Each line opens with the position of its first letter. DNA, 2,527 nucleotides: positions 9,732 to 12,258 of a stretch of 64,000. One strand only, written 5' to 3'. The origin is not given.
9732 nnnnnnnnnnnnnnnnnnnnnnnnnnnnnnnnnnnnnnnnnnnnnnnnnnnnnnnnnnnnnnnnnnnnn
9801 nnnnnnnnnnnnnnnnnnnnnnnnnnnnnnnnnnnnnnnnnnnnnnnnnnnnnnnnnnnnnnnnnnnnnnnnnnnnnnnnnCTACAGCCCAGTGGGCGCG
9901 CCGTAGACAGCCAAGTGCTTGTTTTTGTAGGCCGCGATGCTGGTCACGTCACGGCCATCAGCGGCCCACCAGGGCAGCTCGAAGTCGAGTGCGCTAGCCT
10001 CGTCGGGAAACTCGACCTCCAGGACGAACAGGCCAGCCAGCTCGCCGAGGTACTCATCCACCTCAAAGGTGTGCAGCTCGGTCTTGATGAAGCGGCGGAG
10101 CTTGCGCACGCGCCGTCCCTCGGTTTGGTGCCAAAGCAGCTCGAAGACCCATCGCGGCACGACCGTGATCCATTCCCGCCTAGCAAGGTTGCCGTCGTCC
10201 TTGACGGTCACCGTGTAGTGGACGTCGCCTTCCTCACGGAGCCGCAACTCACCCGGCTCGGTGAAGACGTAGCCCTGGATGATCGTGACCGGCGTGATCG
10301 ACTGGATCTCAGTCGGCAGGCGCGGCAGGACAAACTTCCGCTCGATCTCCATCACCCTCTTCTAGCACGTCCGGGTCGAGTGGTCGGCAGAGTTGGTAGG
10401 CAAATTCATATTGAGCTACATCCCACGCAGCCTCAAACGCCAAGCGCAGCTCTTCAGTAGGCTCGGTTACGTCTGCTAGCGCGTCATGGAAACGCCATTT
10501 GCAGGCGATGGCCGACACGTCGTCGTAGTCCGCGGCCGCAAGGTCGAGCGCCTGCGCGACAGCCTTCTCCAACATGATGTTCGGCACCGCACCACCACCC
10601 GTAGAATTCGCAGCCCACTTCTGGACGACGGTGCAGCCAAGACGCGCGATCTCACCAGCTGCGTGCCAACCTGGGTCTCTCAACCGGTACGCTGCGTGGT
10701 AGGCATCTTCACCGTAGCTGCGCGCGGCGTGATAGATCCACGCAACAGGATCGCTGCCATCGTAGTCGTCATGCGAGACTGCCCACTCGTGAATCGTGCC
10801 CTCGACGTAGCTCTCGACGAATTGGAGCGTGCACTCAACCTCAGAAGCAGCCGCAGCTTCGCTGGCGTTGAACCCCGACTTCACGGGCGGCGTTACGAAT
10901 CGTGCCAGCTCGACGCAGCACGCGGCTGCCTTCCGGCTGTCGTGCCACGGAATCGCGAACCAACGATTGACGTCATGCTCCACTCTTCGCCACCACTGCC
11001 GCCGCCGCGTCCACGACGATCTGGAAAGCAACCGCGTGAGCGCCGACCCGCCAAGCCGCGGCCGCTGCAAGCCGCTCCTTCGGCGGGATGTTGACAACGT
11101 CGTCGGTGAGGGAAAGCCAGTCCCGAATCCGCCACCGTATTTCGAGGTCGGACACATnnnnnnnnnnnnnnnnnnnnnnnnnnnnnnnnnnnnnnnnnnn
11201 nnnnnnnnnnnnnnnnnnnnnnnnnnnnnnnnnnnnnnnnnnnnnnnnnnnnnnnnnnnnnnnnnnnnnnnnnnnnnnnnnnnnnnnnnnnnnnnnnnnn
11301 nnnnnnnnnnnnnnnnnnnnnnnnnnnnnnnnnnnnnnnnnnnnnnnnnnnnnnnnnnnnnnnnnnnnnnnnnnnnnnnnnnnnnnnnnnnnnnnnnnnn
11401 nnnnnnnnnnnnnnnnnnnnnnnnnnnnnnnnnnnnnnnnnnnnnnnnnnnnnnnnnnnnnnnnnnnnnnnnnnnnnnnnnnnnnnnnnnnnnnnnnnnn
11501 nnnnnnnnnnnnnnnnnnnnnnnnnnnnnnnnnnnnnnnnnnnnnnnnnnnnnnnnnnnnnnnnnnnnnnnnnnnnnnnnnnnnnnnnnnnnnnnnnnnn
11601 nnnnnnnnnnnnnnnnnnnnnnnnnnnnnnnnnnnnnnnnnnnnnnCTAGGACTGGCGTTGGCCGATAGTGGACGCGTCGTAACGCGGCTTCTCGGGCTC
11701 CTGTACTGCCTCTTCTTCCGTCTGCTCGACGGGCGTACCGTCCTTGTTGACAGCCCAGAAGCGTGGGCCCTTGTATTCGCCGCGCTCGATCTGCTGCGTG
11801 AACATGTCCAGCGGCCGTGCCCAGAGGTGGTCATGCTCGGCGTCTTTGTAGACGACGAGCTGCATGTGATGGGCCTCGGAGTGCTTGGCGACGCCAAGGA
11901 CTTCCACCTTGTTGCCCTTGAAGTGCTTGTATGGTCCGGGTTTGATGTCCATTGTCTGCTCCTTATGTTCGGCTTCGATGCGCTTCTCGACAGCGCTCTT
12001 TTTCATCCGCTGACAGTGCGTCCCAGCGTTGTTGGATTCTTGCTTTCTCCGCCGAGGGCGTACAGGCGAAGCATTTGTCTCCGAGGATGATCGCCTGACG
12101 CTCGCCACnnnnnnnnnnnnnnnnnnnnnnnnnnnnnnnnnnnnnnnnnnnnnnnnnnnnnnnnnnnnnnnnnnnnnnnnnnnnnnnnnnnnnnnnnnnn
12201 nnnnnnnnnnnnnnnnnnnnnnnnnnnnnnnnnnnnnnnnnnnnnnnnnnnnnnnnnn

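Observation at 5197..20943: Scattered nucleotide-processing accessory genes (NUDIX, CYTH, SLOG/YpsA, DUF4326, DUF1653)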

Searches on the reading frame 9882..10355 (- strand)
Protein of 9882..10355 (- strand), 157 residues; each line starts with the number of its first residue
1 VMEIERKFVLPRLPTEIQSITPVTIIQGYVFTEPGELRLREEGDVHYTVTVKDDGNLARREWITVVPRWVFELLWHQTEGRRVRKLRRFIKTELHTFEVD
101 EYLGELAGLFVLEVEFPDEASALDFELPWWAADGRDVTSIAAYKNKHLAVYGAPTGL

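Call 3: search_protein_families(library=pfam, proteins=[window:9882-10355:-], max_evalue=0.01)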
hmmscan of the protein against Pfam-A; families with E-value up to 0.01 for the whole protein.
window:9882-10355:- (157 aa): 1 family
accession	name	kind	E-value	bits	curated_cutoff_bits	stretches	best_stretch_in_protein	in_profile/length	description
PF01928.26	CYTH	-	0.00021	21.6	23.2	1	1-119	1-146/179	CYTH domain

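Call 8: search_protein_families(library=phrogs, proteins=[window:9882-10355:-], max_evalue=0.001)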
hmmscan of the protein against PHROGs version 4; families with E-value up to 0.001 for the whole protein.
window:9882-10355:- (157 aa): 1 family
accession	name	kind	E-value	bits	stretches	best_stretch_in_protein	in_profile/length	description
phrog_6660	-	unknown function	4.8e-19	69.8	1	1-148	2-149/157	-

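Call 12: search_solved_structures(query=window:9882-10355:-, max_evalue=1, show_alignments=2)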
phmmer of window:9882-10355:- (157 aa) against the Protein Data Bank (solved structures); distinct sequences matched with E-value up to 1: 2.
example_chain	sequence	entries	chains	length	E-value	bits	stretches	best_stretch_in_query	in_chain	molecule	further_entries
2fbl_A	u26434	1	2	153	5.2e-23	84.8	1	1-150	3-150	hypothetical protein NE1496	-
3typ_A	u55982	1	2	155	9e-23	84.1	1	2-150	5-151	Uncharacterized protein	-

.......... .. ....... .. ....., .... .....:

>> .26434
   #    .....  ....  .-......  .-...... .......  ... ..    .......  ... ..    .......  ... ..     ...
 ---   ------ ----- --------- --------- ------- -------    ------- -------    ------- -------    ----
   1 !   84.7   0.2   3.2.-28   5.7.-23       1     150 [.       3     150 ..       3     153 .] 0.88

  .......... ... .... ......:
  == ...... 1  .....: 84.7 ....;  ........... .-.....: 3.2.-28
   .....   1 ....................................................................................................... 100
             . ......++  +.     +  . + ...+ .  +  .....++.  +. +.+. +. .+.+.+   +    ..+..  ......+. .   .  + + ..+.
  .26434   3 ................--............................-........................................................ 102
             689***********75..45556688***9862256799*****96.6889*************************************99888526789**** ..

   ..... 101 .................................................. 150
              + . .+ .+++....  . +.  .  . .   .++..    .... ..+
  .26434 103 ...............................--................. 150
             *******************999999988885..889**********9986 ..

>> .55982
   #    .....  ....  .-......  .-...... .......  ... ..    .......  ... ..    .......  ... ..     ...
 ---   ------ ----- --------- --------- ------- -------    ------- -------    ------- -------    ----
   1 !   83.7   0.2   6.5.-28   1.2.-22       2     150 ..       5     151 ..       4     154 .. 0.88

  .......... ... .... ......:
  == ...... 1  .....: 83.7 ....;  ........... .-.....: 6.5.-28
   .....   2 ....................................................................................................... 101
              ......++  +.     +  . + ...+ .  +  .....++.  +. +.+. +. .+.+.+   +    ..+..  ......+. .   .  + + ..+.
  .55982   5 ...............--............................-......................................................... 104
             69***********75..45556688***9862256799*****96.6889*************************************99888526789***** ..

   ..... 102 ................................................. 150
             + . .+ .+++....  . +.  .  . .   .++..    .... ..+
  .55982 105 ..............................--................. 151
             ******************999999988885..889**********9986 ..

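Call 33: search_protein_families(library=ncbifam, proteins=[window:9882-10355:-], max_evalue=0.01)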
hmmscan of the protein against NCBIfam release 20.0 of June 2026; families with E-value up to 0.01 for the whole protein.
window:9882-10355:- (157 aa): 0 families

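Call 34: search_protein_families(library=padloc, proteins=[window:9882-10355:-], max_evalue=0.01)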
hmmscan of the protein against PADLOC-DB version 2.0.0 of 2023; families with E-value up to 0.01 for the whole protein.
window:9882-10355:- (157 aa): 0 families

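Call 89: search_dna_similar(query=window:9882-10355:-, collection=phages, mode=protein, max_rows=12)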
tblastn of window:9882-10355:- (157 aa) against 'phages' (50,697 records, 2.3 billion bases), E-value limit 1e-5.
Records with a match: 24; places in all: 24; records where one place covers at least 80% of the query: 24.
Best place of each record, by identity: <60% 24.
By first word of the organism name: Bacteriophage 13; uncultured 4; Xanthomonas 4; Vibrio 1; Erwinia 1; Aeromonas 1.
By host as written in the record: - 18; Xanthomonas hortorum pv. vitians CFBP8640 3; Erwinia sp. YA1 1; Xanthomonas sp. Q 1; Aeromonas hydrophila 1.
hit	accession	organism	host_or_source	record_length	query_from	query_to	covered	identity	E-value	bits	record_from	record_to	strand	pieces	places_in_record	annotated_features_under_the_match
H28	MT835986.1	Bacteriophage sp.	human fecal samples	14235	2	149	94%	37.7%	2e-16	81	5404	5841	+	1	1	record has no annotation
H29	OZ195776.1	Vibrio phage D479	Seawater and oysters mix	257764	1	149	95%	36.9%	2e-8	58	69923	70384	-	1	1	hypothetical protein (x2)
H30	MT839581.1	Bacteriophage sp.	human fecal samples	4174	1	149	95%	36.7%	5e-17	82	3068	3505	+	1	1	record has no annotation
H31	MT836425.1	Bacteriophage sp.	human fecal samples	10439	1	149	95%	36.7%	2e-14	75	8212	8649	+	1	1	record has no annotation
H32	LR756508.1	uncultured phage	metagenomic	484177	3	157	99%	34.2%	1e-13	72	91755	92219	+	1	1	record has no annotation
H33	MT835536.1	Bacteriophage sp.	human fecal samples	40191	1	155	99%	34.0%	2e-13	72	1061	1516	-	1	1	record has no annotation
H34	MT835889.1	Bacteriophage sp.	human fecal samples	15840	3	148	93%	36.0%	2e-10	63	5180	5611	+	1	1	record has no annotation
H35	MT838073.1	Bacteriophage sp.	human fecal samples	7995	2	152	96%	34.2%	3e-14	74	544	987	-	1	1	record has no annotation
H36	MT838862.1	Bacteriophage sp.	human fecal samples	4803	2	148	94%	34.0%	1e-9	61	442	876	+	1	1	record has no annotation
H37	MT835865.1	Bacteriophage sp.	human fecal samples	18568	2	149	94%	33.6%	4e-14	74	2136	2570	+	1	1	record has no annotation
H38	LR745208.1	uncultured phage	metagenomic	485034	2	149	94%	33.1%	4e-10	62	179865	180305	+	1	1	record has no annotation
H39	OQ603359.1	Erwinia phage Ep032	Erwinia sp. YA1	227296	2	149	94%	31.3%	2e-7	55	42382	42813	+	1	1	record has no annotation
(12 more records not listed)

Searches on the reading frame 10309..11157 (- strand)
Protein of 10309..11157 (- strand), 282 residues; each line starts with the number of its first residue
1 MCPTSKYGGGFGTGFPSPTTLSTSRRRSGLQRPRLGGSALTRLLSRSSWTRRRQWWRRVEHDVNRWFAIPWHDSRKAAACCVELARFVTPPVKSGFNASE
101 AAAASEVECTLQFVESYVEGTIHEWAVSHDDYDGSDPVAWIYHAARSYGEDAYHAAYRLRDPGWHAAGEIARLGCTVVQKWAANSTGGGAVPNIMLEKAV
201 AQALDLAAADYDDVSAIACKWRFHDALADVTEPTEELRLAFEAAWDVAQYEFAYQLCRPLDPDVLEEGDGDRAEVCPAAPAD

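Call 6: search_protein_families(library=pfam, proteins=[window:10309-11157:-], max_evalue=0.01)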
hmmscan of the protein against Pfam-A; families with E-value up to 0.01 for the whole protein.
window:10309-11157:- (282 aa): 0 families

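Call 86: search_solved_structures(query=window:10309-11157:-, max_evalue=1, show_alignments=0)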
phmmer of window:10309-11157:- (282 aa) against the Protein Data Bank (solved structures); distinct sequences matched with E-value up to 1: 0.

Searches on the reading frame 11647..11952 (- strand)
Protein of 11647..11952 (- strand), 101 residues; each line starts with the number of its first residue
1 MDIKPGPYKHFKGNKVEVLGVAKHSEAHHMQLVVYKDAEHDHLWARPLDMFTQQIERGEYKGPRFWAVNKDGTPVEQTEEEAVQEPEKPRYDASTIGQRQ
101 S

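Call 83: find_homologous_proteins(query=window:11650-11952:-, max_evalue=0.001)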
Query seq(101 aa) (101 aa): 18 proteins with E <= 0.001 among 18 candidates.
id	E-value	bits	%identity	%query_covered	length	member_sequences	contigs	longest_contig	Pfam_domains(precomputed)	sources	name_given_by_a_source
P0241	2.5e-63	229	100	100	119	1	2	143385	PF07866.18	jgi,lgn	jgi:hypothetical protein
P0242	2.8e-50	187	83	100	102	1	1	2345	PF07866.18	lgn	-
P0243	2.9e-47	177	78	100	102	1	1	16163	PF07866.18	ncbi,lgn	-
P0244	5.6e-45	170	77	100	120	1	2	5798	PF07866.18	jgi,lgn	jgi:hypothetical protein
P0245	1.4e-35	140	66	100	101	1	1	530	PF07866.18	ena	-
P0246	8.3e-13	67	54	64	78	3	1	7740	PF07866.18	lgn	-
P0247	3.9e-11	61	52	64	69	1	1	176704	PF07866.18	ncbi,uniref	ncbi:MAG: DUF1653 domain-containing protein [Paraglaciecola sp.]|uniref:DUF1653 domain-containing pr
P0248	1.2e-10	60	53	64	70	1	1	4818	PF07866.18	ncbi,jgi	ncbi:MAG: hypothetical protein ACJA13_004139 [Paraglaciecola sp.]|jgi:hypothetical protein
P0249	2.3e-10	59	53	64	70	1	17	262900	PF07866.18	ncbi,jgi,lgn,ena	ncbi:MAG: hypothetical protein ACI8R9_000570 [Paraglaciecola sp.]|jgi:hypothetical protein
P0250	3.3e-10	58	58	53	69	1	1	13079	PF07866.18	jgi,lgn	jgi:hypothetical protein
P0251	4.0e-10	58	58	53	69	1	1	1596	PF07866.18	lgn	-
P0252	4.3e-10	58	52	64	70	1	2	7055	PF07866.18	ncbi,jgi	ncbi:MAG: hypothetical protein ACI9C4_002661 [Paraglaciecola sp.]|jgi:hypothetical protein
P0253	4.4e-10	58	53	58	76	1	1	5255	PF07866.18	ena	-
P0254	4.5e-9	55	50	64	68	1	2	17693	PF07866.18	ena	-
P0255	9.6e-9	54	56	53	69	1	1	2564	PF07866.18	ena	-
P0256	5.0e-8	51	54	54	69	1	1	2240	PF07866.18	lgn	-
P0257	4.0e-7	48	45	64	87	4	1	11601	PF07866.18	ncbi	-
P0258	1.0e-5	44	46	58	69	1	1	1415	PF07866.18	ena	-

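Call 104: search_dna_similar(query=window:11647-11952:-, collection=phages, mode=protein, max_rows=10)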
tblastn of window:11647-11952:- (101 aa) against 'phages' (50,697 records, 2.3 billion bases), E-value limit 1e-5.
Records with a match: 9; places in all: 9; records where one place covers at least 80% of the query: 0.
Best place of each record, by identity: <60% 9.
By first word of the organism name: Bacteriophage 5; Acinetobacter 2; Bacillus 2.
By host as written in the record: - 7; Bacillus bogoriensis 2.
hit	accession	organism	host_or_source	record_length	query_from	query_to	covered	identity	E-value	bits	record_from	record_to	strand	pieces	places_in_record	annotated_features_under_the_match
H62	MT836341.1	Bacteriophage sp.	human fecal samples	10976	3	72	69%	50.0%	2e-12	67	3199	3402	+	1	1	record has no annotation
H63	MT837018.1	Bacteriophage sp.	human fecal samples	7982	2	70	68%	50.7%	6e-14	71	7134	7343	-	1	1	record has no annotation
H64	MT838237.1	Bacteriophage sp.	human fecal samples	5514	2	72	70%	41.7%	2e-9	58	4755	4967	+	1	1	record has no annotation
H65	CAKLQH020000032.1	Acinetobacter phage MD-2021a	not known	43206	1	65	64%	44.8%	9e-8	54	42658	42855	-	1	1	Uncharacterized protein conserved in bacteria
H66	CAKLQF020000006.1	Acinetobacter phage MD-2021a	not known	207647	1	65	64%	44.8%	1e-7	54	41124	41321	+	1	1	Uncharacterized protein conserved in bacteria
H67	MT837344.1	Bacteriophage sp.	human fecal samples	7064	2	65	63%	44.6%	4e-11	63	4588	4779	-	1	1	record has no annotation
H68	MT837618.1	Bacteriophage sp.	human fecal samples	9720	2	65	63%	41.5%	5e-9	57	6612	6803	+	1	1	record has no annotation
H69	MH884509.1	Bacillus phage vB_BboS-125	Bacillus bogoriensis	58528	8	69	61%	41.9%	1e-6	50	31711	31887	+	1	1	hypothetical protein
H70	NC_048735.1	Bacillus phage vB_BboS-125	Bacillus bogoriensis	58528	8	69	61%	41.9%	1e-6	50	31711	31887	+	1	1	hypothetical protein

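Call 106: find_encoding_contigs(protein=P0241, flank=10000, max_places=3)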
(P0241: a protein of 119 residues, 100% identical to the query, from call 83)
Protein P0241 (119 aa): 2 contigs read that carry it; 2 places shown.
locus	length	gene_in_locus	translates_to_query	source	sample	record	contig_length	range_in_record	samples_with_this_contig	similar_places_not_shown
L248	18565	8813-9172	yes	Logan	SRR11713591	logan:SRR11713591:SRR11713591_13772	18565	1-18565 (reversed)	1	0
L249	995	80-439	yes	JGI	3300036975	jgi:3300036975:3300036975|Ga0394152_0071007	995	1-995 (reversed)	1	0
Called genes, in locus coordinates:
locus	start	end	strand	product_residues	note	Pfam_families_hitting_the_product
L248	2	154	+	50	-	?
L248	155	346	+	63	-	-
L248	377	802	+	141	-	-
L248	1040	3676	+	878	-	PF17795:Vault_3 (faint), PF11978:MVP_shoulder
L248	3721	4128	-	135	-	-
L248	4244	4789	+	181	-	-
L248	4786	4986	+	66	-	-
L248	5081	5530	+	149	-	-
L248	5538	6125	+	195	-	-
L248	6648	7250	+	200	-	-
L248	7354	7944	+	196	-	-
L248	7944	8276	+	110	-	PF24963:DUF7768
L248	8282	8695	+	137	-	-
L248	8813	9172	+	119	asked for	PF07866:DUF1653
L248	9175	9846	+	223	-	-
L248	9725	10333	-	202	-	-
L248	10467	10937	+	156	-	-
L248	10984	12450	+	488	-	-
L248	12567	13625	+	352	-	-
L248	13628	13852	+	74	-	-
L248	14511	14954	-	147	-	-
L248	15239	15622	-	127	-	PF00293:NUDIX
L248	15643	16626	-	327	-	-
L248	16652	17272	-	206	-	-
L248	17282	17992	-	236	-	-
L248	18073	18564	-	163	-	?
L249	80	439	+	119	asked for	PF07866:DUF1653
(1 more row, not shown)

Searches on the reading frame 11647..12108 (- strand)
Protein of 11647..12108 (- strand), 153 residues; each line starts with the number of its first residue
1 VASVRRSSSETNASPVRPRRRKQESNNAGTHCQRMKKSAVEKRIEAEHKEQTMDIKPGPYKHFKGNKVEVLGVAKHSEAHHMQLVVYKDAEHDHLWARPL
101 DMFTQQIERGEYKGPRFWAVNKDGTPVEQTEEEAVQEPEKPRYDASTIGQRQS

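Call 3: search_protein_families(library=pfam, proteins=[window:11647-12108:-], max_evalue=0.01)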
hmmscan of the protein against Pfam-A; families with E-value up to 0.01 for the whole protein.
window:11647-12108:- (153 aa): 1 family
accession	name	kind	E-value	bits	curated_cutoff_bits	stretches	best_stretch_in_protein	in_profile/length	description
PF07866.17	DUF1653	-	4.7e-18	65.7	23.5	1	59-117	2-60/62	Protein of unknown function (DUF1653)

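Call 8: search_protein_families(library=phrogs, proteins=[window:11647-12108:-], max_evalue=0.001)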
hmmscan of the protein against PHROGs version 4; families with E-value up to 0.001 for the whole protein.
window:11647-12108:- (153 aa): 2 families
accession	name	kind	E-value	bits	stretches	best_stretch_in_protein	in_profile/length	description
phrog_4767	-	unknown function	3.4e-05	23.8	1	49-111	4-69/505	-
phrog_21101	-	unknown function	0.00037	21.1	0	34-79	64-108/205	-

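Call 15: search_solved_structures(query=window:11647-12108:-, max_evalue=1, show_alignments=2)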
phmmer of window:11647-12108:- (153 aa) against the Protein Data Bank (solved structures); distinct sequences matched with E-value up to 1: 2.
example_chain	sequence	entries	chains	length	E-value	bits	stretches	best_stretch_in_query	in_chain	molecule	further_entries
3be3_A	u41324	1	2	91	0.0038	21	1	53-121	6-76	Uncharacterized protein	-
7pwg_Y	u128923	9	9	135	0.8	13.5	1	17-60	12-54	Ribosomal protein L26 | 60S ribosomal protein uL24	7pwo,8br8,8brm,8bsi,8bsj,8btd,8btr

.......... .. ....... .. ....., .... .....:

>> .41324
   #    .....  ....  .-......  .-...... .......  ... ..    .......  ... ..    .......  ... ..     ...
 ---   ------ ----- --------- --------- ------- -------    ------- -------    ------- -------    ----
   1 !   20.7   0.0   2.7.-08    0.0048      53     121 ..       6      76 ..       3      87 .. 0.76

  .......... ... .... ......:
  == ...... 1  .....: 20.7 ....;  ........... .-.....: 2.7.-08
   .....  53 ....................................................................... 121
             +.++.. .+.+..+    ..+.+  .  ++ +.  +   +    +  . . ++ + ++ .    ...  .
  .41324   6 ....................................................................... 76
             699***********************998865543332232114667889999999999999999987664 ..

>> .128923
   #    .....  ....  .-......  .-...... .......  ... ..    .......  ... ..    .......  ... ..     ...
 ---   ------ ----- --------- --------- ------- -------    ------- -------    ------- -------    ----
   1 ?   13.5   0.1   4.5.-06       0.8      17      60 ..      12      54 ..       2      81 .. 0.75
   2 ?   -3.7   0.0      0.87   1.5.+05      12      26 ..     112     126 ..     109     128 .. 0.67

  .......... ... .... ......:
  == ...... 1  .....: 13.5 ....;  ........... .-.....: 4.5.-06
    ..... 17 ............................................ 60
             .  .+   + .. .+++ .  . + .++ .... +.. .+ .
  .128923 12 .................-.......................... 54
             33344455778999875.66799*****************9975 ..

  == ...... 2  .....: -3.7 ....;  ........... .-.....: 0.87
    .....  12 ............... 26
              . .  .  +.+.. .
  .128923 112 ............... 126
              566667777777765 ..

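Call 33: search_protein_families(library=ncbifam, proteins=[window:11647-12108:-], max_evalue=0.01)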
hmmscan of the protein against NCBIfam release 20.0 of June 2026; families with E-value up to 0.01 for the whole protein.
window:11647-12108:- (153 aa): 0 families

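Call 34: search_protein_families(library=padloc, proteins=[window:11647-12108:-], max_evalue=0.01)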
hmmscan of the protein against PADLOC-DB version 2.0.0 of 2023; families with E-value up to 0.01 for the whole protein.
window:11647-12108:- (153 aa): 0 families
